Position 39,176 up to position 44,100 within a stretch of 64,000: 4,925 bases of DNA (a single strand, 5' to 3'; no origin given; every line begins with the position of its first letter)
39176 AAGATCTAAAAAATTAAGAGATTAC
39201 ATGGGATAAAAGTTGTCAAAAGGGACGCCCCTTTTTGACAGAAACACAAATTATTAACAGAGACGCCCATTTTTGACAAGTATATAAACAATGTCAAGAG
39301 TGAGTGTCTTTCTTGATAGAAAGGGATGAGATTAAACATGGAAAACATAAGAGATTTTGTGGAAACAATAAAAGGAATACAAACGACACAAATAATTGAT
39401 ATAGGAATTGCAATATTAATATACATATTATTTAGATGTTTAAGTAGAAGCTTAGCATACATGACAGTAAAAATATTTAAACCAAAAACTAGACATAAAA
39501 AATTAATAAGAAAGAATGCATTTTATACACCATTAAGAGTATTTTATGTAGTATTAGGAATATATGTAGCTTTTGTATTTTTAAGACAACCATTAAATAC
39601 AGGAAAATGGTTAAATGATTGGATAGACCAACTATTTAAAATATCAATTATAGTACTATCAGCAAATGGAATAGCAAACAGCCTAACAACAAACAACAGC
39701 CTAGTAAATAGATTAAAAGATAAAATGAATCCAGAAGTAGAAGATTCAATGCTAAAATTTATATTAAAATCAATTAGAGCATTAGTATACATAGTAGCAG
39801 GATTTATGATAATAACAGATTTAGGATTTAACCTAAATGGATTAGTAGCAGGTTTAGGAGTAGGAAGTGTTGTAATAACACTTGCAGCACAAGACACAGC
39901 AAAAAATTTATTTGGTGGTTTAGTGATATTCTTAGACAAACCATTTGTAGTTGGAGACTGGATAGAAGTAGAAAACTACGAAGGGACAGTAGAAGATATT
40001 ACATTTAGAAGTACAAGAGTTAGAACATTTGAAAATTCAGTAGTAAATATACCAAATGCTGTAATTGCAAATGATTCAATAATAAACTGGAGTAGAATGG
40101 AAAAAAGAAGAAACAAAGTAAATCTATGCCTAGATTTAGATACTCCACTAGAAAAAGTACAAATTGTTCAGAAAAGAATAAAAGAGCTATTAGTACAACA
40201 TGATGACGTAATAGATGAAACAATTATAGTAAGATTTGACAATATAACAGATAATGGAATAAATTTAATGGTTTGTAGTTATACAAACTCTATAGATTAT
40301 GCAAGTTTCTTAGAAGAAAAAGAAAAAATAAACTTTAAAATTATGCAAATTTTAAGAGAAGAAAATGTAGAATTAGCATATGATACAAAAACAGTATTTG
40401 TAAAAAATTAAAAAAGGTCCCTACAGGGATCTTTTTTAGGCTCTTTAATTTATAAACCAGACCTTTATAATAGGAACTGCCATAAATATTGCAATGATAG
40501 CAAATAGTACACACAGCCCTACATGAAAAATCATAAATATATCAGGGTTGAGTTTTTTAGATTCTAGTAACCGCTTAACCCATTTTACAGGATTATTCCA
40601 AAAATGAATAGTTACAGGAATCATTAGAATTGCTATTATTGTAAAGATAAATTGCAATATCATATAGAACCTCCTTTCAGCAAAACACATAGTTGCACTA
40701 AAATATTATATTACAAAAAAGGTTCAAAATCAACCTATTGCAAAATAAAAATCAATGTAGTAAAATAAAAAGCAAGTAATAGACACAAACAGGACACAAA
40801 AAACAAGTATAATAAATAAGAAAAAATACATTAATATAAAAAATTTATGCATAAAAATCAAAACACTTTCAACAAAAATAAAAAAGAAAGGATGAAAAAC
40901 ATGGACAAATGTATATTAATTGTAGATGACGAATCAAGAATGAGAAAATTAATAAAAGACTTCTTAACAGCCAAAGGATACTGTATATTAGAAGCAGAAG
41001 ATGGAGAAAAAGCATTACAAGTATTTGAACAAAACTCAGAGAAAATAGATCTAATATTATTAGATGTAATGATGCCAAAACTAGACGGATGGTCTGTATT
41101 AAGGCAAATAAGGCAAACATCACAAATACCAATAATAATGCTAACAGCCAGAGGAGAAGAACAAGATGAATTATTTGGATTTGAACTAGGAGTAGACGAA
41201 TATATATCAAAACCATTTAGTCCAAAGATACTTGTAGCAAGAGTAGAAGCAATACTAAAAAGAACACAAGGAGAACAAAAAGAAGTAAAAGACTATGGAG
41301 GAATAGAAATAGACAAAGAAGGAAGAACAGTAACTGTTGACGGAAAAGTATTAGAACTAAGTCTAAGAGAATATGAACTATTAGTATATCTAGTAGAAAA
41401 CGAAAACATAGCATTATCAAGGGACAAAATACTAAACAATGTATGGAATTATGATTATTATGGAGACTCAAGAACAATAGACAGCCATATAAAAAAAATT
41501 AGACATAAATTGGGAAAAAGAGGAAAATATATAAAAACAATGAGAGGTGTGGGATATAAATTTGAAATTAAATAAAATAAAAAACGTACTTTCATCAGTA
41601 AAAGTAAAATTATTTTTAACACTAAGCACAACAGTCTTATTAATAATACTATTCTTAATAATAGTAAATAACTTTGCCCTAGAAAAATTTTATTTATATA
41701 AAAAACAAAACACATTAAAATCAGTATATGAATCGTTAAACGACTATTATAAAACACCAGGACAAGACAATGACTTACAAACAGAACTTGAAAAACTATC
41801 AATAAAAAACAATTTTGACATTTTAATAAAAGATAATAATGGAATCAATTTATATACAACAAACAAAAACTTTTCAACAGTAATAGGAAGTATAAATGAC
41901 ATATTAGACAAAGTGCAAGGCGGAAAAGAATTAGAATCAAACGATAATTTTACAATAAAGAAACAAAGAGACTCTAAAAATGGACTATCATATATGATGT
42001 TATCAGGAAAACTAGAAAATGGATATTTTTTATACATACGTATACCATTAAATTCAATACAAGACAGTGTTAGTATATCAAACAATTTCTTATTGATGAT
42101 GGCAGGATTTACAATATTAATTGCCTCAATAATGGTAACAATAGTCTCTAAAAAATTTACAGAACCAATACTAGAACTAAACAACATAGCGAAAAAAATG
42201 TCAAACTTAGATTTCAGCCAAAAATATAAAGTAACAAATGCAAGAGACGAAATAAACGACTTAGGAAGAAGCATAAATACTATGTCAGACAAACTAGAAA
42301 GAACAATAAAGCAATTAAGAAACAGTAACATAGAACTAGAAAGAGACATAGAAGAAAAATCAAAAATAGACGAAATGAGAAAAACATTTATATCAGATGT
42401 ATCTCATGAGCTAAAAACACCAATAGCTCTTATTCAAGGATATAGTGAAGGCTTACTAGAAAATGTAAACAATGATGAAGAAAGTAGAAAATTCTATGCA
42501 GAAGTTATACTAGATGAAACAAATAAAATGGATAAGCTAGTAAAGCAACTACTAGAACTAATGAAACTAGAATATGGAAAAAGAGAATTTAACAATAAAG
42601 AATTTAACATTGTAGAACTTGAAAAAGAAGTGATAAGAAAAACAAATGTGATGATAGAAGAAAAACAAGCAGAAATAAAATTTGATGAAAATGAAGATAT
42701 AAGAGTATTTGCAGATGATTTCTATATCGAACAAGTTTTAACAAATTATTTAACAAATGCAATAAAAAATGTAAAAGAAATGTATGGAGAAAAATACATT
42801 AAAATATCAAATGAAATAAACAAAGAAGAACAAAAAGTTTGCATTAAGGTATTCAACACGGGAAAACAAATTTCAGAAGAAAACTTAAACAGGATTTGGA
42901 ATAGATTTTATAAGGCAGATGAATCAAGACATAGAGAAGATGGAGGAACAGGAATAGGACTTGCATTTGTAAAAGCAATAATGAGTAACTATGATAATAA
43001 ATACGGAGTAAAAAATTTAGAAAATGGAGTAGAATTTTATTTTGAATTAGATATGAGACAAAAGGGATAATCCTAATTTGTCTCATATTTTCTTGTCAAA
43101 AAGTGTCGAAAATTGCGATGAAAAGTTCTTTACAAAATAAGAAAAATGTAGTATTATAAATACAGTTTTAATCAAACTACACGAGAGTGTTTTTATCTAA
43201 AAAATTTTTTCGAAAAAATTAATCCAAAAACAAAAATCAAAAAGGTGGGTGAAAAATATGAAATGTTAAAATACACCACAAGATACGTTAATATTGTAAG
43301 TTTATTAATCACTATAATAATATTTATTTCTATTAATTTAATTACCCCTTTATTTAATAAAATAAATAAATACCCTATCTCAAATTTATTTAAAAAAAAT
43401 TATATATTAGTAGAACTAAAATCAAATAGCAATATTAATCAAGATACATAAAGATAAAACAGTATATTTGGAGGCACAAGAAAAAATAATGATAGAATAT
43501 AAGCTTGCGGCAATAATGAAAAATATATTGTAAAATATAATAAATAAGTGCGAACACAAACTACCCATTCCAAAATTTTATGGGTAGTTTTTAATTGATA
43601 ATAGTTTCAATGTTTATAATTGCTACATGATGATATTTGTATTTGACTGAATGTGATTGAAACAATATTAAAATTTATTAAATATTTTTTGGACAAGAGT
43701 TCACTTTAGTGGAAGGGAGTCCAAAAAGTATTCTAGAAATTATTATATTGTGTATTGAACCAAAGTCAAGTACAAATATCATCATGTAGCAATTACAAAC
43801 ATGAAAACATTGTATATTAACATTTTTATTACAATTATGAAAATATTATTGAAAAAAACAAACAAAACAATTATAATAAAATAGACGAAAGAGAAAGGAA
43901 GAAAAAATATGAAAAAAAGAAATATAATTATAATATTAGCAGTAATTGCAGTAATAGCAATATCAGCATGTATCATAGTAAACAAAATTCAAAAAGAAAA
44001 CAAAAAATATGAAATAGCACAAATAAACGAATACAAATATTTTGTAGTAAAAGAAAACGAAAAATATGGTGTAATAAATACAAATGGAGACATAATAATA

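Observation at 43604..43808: Palindromic element, copy B, upstream of the WG-repeat gene: strongest evidence for compensatory arm evolution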

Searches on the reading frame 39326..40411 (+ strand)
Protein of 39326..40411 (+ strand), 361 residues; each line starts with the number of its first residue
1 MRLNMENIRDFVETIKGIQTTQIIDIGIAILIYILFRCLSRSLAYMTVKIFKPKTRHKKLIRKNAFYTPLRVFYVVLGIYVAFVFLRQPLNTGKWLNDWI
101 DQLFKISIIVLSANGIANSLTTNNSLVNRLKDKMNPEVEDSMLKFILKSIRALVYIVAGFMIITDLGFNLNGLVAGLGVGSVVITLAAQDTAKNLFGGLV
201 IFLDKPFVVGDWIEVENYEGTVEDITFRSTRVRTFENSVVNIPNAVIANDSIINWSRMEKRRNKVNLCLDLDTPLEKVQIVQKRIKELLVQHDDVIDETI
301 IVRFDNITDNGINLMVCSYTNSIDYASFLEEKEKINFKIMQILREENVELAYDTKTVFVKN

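Call 17: search_protein_families(library=pfam, proteins=[window:39326-40411:+])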
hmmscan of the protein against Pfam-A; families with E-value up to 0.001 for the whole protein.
window:39326-40411:+ (361 aa): 3 families
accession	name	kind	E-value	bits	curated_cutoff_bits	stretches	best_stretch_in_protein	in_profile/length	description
PF00924.24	MS_channel_2nd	-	9.2e-24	83.8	20.2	1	190-257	1-68/68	Mechanosensitive ion channel, beta-domain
PF21082.3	MS_channel_3rd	-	6.6e-09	36.5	21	1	265-350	3-88/88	Mechanosensitive ion channel MscS, C-terminal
PF21088.3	MS_channel_1st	-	6.1e-06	26.6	23.1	1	150-189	3-42/42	Mechanosensitive ion channel, transmembrane helices 2/3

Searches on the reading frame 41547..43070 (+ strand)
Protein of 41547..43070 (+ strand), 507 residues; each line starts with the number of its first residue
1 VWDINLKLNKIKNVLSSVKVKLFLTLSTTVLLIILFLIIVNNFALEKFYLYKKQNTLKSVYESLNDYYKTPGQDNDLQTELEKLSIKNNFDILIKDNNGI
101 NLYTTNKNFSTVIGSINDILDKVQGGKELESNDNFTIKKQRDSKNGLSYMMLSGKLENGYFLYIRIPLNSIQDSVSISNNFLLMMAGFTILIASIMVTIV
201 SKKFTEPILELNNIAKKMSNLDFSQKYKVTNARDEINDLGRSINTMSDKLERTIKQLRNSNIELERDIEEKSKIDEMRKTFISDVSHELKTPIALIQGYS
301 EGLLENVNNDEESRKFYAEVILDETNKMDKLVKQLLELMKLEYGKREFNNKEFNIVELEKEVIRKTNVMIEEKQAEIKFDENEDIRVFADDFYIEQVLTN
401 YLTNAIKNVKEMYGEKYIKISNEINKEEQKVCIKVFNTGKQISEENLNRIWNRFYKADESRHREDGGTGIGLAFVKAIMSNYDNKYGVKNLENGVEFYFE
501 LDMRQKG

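Call 17: search_protein_families(library=pfam, proteins=[window:41547-43070:+])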
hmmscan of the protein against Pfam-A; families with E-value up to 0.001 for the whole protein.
window:41547-43070:+ (507 aa): 4 families
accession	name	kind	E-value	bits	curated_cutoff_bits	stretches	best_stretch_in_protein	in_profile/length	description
PF00512.31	HisKA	-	8.2e-17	61.5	26.9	1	278-344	2-66/66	His Kinase A (phospho-acceptor) domain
PF02518.31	HATPase_c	-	7.3e-15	55.8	26.4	1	393-504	5-110/111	Histidine kinase-, DNA gyrase B-, and HSP90-like ATPase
PF00672.30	HAMP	-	1.5e-08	35.3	25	1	201-251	3-52/53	HAMP domain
PF14501.12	HATPase_c_5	-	8.8e-08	32.4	22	1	394-493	6-93/102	GHKL domain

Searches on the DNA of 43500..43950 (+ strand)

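Call 10: search_rna_families(source=window, start=43500, end=43950, threshold=evalue, max_evalue=10, show_alignments=2)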
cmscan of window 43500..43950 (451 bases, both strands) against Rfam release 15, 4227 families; matches with E-value up to 10: 2.
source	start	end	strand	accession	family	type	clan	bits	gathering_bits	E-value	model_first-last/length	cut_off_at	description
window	43551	43603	+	RF02362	Yfr10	Gene; sRNA;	-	21.7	43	0.74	1-78/78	no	Cyanobacterial functional RNA 10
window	43754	43794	-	RF00531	snoMe28S-Gm3113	Gene; snRNA; snoRNA; CD-box;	-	18.5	70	1.5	1-84/84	no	Small nucleolar RNA Me28S-Gm3113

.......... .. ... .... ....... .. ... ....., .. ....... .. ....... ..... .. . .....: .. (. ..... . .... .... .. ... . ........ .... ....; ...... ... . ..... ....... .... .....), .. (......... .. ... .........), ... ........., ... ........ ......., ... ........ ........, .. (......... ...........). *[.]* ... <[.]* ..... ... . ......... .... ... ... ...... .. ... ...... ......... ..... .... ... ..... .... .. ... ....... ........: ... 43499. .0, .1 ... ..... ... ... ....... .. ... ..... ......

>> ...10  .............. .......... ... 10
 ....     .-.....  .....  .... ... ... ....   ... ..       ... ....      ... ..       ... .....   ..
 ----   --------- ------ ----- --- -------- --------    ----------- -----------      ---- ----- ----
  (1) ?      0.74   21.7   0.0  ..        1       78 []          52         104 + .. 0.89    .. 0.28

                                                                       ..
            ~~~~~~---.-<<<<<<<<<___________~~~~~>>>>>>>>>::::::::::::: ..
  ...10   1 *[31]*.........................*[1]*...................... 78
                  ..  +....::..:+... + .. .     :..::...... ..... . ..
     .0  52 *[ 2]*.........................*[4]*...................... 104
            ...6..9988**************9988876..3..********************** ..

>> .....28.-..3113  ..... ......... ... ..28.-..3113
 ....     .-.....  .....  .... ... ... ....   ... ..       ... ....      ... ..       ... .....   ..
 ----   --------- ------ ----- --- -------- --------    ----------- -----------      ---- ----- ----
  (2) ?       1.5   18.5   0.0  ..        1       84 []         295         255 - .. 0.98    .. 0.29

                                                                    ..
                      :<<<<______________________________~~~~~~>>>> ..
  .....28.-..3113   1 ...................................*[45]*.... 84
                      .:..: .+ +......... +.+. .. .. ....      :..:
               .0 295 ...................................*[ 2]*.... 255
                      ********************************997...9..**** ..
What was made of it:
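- On Structured ncRNA (Rfam families, including 6S): Only chance-level hits at E up to 10 (call 10).
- Closest known: 6S RNA and other long-hairpin ncRNAs. Different: No Rfam hit even at E up to 10 (call 10).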

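Call 30: search_dna_similar(query=window:43584-43821:+, collection=phages, mode=distant, max_evalue=0.001)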
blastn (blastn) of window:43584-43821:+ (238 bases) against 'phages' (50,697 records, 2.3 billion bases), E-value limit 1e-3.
No match.

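Call 31: search_dna_similar(query=window:43584-43821:+, collection=plasmids, mode=distant, max_evalue=0.001)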
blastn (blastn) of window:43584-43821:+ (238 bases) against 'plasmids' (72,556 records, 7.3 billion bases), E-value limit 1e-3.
No match.
